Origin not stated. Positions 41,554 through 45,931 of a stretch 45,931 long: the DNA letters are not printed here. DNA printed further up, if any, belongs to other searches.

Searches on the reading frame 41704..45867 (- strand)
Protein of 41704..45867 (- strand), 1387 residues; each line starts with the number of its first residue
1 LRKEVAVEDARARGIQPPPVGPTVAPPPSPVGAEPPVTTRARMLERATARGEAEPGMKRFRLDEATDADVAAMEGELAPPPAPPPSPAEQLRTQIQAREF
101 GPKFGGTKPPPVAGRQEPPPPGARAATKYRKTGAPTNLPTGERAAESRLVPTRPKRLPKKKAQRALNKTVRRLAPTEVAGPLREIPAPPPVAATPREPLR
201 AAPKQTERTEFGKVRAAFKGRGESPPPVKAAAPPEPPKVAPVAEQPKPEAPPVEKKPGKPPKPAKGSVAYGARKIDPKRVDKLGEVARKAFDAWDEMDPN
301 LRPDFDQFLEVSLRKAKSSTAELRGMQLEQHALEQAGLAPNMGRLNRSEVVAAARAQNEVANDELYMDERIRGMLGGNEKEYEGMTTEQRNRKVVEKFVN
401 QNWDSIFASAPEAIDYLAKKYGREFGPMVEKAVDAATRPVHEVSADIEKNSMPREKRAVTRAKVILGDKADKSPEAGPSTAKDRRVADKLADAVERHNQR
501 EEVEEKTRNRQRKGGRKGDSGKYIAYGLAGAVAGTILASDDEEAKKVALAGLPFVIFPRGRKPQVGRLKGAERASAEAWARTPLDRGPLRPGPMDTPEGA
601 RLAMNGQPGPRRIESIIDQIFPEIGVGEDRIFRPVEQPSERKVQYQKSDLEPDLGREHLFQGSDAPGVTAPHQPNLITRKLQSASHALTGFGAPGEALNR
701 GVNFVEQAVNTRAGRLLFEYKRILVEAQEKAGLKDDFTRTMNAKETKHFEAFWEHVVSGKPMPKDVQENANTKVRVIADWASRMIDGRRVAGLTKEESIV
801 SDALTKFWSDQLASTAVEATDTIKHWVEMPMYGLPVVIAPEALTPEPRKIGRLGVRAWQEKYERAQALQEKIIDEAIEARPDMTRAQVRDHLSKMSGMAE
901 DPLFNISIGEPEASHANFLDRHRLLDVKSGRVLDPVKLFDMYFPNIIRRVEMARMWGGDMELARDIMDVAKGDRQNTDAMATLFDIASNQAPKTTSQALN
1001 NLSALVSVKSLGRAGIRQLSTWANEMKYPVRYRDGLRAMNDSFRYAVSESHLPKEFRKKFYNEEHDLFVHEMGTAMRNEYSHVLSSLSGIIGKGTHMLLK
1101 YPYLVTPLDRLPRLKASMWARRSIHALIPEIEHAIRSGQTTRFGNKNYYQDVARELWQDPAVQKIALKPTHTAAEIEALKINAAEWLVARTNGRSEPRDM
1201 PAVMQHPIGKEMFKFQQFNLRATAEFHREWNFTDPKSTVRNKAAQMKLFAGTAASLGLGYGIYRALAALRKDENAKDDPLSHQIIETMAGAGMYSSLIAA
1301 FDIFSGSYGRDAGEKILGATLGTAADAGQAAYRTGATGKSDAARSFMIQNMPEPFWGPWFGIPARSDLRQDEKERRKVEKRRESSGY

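Call 49: search_protein_families(library=phrogs, proteins=[window:41704-45867:-], max_evalue=0.001)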
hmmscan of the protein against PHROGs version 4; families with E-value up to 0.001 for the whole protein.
window:41704-45867:- (1387 aa): 0 families

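Call 85: search_protein_families(library=pfam, proteins=[window:41704-45867:-], max_evalue=0.01)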
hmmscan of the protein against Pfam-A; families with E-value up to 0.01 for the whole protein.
window:41704-45867:- (1387 aa): 0 families

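Call 93: search_protein_families(library=phrogs, alignment_id=A7, max_evalue=0.001)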
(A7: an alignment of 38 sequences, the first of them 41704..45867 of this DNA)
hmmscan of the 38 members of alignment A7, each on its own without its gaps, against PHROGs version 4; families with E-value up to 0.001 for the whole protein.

A. member 1, window:41704-45867:- (1387 aa): 0 families

B. families by the number of members that match (of 38 scanned): 13 families
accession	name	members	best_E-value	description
phrog_1872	-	1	1e-23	endonuclease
phrog_1492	-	1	3.4e-16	HNH endonuclease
phrog_826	-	1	3.8e-16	HNH endonuclease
phrog_59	-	1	6.5e-13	HNH endonuclease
phrog_6254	-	1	3.5e-12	HNH endonuclease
phrog_3593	-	1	1.9e-10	HNH endonuclease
phrog_399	-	1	1.1e-08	structural protein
phrog_44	-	1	5.2e-07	single strand DNA binding protein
phrog_140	-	1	8.8e-07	RusA-like Holliday junction resolvase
phrog_11894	-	1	4.5e-06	RusA-like Holliday junction resolvase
phrog_7245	-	1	4.5e-05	anti-restriction protein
phrog_34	-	1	4.8e-05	RusA-like Holliday junction resolvase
phrog_8344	-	1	0.00044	-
